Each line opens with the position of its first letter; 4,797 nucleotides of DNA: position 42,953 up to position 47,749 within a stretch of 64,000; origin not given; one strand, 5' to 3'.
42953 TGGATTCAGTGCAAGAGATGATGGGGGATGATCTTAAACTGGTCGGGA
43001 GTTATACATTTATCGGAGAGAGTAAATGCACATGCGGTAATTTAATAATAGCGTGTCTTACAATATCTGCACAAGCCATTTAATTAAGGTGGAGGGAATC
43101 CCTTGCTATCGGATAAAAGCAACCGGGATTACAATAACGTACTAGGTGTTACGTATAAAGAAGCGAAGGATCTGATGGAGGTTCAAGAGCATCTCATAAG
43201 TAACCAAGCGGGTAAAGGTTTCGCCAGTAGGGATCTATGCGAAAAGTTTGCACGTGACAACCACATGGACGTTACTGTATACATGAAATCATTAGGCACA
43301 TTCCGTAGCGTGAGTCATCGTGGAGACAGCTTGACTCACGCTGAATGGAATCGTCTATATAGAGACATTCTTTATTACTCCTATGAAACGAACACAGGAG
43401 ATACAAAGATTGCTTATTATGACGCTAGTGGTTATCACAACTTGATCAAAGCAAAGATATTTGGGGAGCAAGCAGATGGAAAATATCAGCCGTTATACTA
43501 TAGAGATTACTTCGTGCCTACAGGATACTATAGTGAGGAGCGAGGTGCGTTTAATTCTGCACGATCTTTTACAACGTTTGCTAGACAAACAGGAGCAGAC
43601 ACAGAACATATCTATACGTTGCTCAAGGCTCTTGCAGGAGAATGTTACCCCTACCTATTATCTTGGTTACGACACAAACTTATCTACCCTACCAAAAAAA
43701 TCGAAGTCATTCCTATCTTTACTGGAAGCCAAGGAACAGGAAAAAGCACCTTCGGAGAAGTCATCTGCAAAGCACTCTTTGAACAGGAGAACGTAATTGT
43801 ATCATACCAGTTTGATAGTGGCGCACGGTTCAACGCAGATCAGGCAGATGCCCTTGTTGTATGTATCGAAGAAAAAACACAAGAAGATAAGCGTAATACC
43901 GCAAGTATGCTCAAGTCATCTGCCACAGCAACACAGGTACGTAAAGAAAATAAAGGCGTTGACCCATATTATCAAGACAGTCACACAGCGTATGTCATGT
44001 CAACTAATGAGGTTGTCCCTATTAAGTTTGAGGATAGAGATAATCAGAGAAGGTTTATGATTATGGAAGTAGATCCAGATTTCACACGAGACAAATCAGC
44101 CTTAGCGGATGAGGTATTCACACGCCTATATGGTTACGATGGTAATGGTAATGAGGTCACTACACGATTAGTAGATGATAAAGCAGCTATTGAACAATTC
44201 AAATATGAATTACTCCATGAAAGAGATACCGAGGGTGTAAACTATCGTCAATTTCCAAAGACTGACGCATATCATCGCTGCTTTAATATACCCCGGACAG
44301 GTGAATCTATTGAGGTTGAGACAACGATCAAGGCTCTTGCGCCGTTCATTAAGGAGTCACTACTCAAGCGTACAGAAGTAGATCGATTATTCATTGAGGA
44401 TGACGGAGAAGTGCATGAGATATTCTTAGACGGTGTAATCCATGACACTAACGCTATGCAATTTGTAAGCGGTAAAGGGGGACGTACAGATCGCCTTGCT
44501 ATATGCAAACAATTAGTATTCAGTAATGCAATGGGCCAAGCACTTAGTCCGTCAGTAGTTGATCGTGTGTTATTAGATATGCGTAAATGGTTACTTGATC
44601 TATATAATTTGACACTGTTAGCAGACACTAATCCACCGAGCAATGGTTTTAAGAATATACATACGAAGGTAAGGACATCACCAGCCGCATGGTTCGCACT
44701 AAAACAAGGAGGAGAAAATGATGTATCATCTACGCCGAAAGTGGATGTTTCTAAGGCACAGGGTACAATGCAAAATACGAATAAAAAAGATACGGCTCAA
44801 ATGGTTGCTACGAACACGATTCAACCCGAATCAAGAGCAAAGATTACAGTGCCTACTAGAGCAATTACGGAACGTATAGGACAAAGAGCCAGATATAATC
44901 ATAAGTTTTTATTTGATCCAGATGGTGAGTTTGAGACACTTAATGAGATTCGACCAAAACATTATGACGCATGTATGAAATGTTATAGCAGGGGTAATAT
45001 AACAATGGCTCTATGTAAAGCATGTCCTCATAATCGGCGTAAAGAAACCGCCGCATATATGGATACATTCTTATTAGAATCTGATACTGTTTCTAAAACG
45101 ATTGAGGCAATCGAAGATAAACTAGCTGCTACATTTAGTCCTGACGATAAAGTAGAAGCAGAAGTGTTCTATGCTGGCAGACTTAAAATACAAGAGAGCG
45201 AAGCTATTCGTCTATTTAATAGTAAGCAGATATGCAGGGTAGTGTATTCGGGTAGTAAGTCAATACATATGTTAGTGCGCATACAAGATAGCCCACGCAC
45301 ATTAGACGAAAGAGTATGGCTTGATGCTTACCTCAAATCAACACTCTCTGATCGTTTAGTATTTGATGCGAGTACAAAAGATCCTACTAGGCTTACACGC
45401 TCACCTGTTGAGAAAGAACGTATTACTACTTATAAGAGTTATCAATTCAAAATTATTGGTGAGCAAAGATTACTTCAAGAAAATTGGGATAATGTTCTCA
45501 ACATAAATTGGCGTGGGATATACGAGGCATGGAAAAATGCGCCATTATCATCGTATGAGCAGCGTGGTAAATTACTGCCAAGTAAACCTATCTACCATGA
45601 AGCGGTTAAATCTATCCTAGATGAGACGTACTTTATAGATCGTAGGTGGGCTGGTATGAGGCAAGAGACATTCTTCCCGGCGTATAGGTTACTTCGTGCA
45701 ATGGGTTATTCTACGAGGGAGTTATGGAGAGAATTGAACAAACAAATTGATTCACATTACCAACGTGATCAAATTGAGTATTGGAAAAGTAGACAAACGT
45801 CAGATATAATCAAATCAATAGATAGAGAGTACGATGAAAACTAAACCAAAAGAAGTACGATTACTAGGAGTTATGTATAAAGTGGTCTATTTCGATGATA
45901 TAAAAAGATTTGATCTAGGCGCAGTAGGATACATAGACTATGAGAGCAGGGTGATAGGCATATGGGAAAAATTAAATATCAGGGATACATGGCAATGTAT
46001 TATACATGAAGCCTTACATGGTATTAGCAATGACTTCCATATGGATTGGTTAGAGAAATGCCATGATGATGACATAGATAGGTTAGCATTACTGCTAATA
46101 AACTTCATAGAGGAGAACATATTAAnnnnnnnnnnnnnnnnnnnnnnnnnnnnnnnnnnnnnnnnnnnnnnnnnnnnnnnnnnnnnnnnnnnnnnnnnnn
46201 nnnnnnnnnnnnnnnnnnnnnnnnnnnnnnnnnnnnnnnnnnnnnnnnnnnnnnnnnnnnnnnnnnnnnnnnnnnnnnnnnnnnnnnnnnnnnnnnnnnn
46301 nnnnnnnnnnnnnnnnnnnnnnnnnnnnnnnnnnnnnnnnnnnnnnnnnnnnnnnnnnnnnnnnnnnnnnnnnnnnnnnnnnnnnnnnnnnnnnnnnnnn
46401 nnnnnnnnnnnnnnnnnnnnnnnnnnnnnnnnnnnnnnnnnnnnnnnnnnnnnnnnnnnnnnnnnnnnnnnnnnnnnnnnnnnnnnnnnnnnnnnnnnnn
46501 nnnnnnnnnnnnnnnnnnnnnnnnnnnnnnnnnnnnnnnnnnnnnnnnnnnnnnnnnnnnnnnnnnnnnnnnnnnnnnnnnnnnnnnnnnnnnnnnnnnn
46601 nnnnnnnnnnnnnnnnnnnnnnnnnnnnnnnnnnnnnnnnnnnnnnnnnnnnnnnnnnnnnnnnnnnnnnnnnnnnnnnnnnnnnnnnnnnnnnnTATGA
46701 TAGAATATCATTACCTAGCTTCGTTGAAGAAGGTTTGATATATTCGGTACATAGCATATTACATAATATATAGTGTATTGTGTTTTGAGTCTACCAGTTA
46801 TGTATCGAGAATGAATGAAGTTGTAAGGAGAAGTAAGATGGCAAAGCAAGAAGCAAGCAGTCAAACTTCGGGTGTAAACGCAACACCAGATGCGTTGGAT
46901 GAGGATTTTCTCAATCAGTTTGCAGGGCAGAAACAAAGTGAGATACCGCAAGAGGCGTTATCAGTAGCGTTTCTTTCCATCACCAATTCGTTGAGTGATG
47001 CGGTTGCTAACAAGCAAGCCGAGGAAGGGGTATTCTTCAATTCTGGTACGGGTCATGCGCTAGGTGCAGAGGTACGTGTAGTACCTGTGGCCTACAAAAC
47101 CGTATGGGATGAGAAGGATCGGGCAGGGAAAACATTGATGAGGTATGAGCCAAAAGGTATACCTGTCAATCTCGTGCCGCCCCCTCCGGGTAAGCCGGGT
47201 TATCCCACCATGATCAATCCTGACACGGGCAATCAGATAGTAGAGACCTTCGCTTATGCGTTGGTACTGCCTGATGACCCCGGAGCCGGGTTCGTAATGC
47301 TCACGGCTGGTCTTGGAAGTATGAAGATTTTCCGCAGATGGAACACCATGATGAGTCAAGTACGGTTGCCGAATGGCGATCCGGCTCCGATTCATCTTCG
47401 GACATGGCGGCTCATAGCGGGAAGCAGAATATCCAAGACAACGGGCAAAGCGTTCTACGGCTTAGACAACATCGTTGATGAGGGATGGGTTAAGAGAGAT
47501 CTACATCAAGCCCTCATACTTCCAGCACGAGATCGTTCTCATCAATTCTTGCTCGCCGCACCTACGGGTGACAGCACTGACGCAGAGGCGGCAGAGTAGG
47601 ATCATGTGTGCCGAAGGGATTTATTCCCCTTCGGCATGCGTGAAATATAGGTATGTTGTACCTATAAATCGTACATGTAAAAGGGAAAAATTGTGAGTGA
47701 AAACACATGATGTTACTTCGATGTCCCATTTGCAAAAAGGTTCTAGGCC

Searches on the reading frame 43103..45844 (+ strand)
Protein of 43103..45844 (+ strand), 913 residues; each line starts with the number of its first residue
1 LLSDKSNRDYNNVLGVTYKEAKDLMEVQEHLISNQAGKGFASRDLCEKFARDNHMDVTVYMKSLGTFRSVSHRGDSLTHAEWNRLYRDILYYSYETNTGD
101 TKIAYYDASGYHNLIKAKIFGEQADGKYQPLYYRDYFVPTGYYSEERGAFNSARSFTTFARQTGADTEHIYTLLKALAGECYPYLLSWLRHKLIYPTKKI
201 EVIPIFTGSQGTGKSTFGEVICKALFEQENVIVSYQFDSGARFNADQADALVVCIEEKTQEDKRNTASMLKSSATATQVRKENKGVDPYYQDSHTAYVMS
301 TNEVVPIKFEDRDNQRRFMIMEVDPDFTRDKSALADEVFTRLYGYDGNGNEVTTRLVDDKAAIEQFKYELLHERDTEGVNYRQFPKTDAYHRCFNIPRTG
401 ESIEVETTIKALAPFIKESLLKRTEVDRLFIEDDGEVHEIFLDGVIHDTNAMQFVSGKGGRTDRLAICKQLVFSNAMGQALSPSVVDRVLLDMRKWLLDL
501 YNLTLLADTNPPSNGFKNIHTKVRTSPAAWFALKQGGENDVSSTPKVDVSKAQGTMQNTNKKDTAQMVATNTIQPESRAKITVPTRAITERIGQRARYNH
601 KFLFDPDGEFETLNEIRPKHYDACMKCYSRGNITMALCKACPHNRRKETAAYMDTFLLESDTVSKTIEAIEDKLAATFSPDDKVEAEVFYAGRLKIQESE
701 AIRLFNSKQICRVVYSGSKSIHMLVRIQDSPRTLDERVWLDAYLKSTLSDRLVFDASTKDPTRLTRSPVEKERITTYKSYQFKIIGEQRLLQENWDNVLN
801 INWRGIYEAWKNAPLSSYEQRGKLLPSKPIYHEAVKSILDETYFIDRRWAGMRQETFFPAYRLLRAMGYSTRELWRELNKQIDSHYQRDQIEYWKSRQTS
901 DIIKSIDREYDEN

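Call 14: search_protein_families(library=pfam, proteins=[window:43103-45844:+], max_evalue=0.01)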
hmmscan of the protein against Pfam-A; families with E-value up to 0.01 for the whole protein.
window:43103-45844:+ (913 aa): 3 families
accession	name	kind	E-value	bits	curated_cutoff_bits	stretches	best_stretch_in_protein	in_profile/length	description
PF19263.5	DUF5906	-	1.5e-17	64.7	27.6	1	206-317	1-114/114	Family of unknown function (DUF5906)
PF05272.17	VapE-like_dom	-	6.3e-08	32.8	25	1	192-326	42-168/217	Virulence-associated protein E-like domain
PF13476.12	AAA_23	-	0.0017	19.5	27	0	205-368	23-137/201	AAA domain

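Call 15: search_protein_families(library=phrogs, proteins=[window:43103-45844:+], max_evalue=0.001)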
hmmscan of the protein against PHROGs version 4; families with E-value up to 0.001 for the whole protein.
window:43103-45844:+ (913 aa): 8 families
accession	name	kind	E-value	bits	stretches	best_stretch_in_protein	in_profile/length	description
phrog_1156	-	DNA, RNA and nucleotide metabolism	1.2e-16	61.4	1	180-324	537-686/855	DNA primase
phrog_1829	-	DNA, RNA and nucleotide metabolism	1.5e-14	54.1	1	169-331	474-634/772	DNA primase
phrog_4762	-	unknown function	1.7e-08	33.9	1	183-341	487-641/822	-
phrog_7601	-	unknown function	4.5e-07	30.6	1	205-331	24-148/289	-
phrog_24712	-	unknown function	1.6e-06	27.3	1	193-329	464-601/801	-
phrog_864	-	DNA, RNA and nucleotide metabolism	5.4e-05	22.8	1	196-331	360-494/1064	DNA primase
phrog_16593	-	DNA, RNA and nucleotide metabolism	0.00021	20.8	1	198-361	556-716/823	DNA primase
phrog_2597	-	DNA, RNA and nucleotide metabolism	0.00087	18.9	0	710-768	247-304/747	DNA primase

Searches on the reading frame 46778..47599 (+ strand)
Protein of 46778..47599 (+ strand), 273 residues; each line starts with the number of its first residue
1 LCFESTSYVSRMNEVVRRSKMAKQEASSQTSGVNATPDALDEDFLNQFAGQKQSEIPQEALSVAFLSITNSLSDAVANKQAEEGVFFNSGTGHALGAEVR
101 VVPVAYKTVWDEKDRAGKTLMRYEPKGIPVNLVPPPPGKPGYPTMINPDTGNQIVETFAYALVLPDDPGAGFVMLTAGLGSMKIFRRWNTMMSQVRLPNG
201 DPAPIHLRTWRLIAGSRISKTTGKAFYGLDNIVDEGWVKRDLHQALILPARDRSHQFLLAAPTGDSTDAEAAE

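Call 14: search_protein_families(library=pfam, proteins=[window:46778-47599:+], max_evalue=0.01)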
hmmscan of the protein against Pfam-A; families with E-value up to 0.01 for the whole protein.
window:46778-47599:+ (273 aa): 1 family
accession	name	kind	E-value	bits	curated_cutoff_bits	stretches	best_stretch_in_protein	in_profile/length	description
PF23977.1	Pam3_Gp34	-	1.2e-17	65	27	1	46-243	14-219/235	Pam3 phage gp34-like protein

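Call 15: search_protein_families(library=phrogs, proteins=[window:46778-47599:+], max_evalue=0.001)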
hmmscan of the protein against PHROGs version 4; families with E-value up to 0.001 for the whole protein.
window:46778-47599:+ (273 aa): 1 family
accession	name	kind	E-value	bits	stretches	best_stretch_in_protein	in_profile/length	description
phrog_2402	-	unknown function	2.1e-13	51.5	1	13-241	6-248/292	-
